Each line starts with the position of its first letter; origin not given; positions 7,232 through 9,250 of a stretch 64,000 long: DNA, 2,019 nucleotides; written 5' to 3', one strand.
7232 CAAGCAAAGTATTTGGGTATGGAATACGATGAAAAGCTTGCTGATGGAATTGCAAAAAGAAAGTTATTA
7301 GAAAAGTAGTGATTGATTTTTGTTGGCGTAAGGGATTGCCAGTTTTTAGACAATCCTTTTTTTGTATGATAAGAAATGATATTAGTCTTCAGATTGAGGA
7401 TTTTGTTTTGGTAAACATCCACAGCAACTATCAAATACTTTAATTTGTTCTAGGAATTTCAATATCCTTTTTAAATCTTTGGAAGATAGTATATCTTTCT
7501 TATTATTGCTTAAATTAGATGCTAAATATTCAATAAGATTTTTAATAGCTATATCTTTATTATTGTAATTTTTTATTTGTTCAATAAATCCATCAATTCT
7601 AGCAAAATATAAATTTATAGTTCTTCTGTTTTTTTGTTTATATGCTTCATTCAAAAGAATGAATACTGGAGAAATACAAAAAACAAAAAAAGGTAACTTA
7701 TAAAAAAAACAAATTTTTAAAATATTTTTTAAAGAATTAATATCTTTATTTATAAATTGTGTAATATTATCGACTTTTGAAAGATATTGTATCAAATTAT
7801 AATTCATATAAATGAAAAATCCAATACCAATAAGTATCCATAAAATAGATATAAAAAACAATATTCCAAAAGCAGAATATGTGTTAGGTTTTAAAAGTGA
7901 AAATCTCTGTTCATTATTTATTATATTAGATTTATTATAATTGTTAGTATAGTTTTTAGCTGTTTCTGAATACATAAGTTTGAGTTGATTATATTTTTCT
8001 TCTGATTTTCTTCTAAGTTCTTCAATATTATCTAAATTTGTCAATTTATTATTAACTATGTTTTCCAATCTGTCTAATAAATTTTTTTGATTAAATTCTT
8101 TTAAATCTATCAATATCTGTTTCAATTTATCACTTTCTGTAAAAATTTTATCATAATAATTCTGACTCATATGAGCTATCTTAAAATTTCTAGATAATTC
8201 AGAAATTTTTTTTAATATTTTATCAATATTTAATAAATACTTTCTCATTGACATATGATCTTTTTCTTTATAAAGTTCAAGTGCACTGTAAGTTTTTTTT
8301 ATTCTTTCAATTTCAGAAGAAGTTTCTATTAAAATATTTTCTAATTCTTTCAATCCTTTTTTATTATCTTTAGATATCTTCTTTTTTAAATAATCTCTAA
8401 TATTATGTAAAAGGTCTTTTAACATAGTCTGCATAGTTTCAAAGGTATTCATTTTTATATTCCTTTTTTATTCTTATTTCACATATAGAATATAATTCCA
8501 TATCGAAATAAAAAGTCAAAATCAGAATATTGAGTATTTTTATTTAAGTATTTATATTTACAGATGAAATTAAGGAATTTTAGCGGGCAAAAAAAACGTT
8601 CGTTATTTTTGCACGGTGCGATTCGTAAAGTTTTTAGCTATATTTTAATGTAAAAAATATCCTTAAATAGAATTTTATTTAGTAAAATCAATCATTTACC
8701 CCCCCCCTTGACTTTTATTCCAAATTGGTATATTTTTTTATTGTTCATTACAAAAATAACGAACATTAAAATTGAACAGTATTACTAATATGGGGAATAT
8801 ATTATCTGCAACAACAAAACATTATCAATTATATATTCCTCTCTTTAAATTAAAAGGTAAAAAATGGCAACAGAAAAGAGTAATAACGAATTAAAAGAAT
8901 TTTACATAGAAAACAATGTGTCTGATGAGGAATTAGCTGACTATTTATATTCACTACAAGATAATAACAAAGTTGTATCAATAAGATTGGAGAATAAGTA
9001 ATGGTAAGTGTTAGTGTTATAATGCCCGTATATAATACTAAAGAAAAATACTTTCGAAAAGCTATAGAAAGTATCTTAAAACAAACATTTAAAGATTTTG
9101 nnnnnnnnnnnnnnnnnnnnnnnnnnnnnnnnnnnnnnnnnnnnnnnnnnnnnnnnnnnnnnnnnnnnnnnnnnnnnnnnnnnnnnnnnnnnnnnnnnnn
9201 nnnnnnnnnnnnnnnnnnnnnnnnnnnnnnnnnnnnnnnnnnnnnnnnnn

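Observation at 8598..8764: A C9 homopolymer abutting a -35 box, both inside a 139-bp segment bracketed by 14-bp perfect inverted repeats, upstream of the glycan operon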

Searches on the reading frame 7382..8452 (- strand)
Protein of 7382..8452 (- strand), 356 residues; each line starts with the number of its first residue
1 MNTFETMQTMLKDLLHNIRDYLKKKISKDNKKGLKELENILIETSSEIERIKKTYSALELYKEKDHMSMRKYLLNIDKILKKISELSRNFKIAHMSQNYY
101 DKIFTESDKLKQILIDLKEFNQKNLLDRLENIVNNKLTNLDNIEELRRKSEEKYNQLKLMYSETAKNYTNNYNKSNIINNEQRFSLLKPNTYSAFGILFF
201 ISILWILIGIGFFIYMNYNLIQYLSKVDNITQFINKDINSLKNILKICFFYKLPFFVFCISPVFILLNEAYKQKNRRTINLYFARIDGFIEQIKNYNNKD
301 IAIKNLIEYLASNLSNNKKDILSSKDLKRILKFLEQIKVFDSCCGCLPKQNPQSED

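Call 8: search_protein_families(library=pfam, proteins=[window:7382-8452:-])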
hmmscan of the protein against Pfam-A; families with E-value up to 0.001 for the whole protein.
window:7382-8452:- (356 aa): 0 families

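Call 40: search_protein_families(library=ncbifam, proteins=[window:7382-8452:-], max_evalue=0.001)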
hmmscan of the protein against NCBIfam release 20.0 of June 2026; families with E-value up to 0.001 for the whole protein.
window:7382-8452:- (356 aa): 0 families

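Call 66: find_encoding_contigs(protein=window:7382-8452:-, flank=3000, max_places=10)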
Protein window:7382-8452:- (356 aa): 2 contigs read that carry it; 1 place shown.
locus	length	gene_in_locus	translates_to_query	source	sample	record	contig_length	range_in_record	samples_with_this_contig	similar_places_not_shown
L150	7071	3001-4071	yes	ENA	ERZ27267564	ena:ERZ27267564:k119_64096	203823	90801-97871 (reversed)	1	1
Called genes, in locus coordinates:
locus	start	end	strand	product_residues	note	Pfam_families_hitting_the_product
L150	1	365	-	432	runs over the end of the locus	PF02558:ApbA (weak), PF03446:NAD_binding_2 (faint), PF03721:UDPG_MGDP_dh_N, PF03807:F420_oxidored (faint), PF00984:UDPG_MGDP_dh, PF03720:UDPG_MGDP_dh_C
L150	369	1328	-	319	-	PF00106:adh_short (weak), PF01073:3Beta_HSD, PF01370:Epimerase, PF02719:Polysacc_synt_2 (faint), PF07993:NAD_binding_4 (faint), PF16363:GDP_Man_Dehyd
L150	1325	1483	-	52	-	-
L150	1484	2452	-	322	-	PF00535:Glycos_transf_2, PF10111:Glyco_tranf_2_2, PF13641:Glyco_tranf_2_3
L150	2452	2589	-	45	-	-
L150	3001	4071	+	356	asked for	-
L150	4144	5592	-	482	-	-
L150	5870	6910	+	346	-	-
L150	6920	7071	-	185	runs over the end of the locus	-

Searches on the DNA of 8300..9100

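Call 11: search_rna_families(source=window, start=8300, end=9100, threshold=evalue, max_evalue=1)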
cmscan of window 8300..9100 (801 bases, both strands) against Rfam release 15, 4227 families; matches with E-value up to 1: 0.
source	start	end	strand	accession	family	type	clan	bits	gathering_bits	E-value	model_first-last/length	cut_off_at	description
